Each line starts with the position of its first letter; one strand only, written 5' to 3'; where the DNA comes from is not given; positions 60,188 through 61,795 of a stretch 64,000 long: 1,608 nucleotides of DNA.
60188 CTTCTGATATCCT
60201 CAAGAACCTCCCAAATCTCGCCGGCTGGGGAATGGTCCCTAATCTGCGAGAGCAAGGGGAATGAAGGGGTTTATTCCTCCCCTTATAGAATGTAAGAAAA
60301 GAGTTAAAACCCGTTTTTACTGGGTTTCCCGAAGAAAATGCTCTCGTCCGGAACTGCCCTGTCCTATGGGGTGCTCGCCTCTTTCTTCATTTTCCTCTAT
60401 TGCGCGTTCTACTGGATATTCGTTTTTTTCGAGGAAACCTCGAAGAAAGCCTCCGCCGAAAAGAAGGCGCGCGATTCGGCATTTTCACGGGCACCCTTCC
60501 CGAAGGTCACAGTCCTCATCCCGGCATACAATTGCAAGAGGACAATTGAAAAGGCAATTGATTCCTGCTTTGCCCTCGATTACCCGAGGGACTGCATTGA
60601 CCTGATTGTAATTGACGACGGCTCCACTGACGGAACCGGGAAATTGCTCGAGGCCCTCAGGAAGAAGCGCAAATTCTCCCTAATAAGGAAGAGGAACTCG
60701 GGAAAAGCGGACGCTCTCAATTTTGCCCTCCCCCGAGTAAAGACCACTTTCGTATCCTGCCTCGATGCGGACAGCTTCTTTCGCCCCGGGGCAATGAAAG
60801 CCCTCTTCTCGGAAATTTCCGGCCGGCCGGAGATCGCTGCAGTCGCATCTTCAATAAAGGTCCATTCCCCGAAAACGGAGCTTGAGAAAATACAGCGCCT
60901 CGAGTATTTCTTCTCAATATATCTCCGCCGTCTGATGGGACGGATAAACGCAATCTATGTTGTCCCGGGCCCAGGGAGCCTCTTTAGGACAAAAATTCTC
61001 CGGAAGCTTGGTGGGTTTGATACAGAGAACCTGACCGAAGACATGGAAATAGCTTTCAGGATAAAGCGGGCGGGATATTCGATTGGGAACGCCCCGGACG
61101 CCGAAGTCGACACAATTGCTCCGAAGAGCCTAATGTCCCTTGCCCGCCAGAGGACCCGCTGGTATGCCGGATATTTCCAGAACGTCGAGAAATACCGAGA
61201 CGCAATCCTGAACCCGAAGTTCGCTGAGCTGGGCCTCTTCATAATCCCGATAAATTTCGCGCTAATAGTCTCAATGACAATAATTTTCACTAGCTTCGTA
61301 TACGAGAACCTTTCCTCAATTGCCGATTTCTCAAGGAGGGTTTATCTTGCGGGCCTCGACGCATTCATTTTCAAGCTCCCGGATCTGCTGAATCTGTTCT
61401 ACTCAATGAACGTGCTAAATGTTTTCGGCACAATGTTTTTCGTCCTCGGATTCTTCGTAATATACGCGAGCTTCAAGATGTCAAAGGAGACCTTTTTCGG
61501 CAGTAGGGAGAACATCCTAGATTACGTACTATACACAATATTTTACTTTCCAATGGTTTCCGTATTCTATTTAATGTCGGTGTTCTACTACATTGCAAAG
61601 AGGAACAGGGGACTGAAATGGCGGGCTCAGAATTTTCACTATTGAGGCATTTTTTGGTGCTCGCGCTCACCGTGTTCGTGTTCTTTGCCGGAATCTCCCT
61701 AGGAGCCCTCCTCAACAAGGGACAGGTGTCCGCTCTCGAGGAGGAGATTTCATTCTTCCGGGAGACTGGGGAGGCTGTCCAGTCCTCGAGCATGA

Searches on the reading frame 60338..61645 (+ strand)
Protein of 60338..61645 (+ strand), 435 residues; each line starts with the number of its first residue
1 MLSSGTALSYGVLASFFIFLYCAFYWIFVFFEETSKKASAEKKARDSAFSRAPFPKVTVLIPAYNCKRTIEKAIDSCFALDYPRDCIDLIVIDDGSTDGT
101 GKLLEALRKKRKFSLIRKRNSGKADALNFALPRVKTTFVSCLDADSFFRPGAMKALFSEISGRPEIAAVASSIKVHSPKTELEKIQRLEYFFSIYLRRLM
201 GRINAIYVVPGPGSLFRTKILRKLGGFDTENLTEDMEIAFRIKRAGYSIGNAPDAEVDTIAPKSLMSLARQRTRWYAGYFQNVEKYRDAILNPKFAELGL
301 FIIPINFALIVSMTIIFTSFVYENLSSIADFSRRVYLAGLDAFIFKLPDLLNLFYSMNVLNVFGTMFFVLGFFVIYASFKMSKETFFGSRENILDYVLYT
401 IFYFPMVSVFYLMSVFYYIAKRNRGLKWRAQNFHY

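Call 45: search_protein_families(library=ncbifam, proteins=[window:60338-61645:+], max_evalue=0.00001)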
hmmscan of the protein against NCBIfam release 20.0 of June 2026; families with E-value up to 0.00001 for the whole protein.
window:60338-61645:+ (435 aa): 20 families
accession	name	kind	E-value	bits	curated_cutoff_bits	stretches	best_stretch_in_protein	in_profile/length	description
TIGR03937.1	PgaC_IcaA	equivalog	1.5e-48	165.8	422.3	1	13-374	11-368/407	poly-beta-1,6-N-acetyl-D-glucosamine synthase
TIGR03111.1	glyc2_xrt_Gpos1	hypoth_equivalog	8e-24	84.2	363.95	1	51-322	45-326/439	TIGR03111 family XrtG-associated glycosyltransferase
TIGR03965.1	mycofact_glyco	equivalog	2e-23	83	280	1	54-275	73-296/467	mycofactocin biosynthesis glycosyltransferase MftF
TIGR04242.1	nodulat_NodC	equivalog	6.3e-18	64.9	550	1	16-281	13-286/395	chitooligosaccharide synthase NodC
NF041875.1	EPS_EpsD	equivalog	7.7e-17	61.7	370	1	57-266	1-213/325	exopolysaccharide biosynthesis glycosyltransferase EpsD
TIGR03030.1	CelA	equivalog_domain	3.5e-16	58.4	699.1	2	212-281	310-379/714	UDP-forming cellulose synthase catalytic subunit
NF008558.0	PRK11498.1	equivalog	1.1e-14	53.3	992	1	52-146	270-363/872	UDP-forming cellulose synthase catalytic subunit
NF053846.1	glyco_with_XrtP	equivalog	1.2e-14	53.9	520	1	58-405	44-416/440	XrtP-associated glycosyltransferase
NF047683.1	TeichurnBiosyTuaG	equivalog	4.9e-14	52.6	400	1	55-152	6-103/252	teichuronic acid biosynthesis protein TuaG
TIGR04283.1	glyco_like_mftF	equivalog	3e-13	49.9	182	1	58-246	2-173/221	TIGR04283 family arsenosugar biosynthesis glycosyltransferase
TIGR03469.1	HpnB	hypoth_equivalog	2.4e-12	46.6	379.25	1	22-249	8-253/386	hopene-associated glycosyltransferase HpnB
NF050050.1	ProtGlycPglI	equivalog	1.5e-10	41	500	1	54-160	1-108/306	GalNAc(5)-diNAcBac-PP-undecaprenol beta-1,3-glucosyltransferase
NF041865.1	EpsU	equivalog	4.2e-10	39.2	700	1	50-292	34-278/394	exopolysaccharide biosynthesis GT2 family glycosyltransferase EpsU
NF007482.0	PRK10073.1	equivalog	4.3e-10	39.1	423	1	55-156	6-106/334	glycosyltransferase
NF038302.1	EPS_HpsE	equivalog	1.5e-09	37.3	300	1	57-257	3-220/307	hormogonium polysaccharide biosynthesis glycosyltransferase HpsE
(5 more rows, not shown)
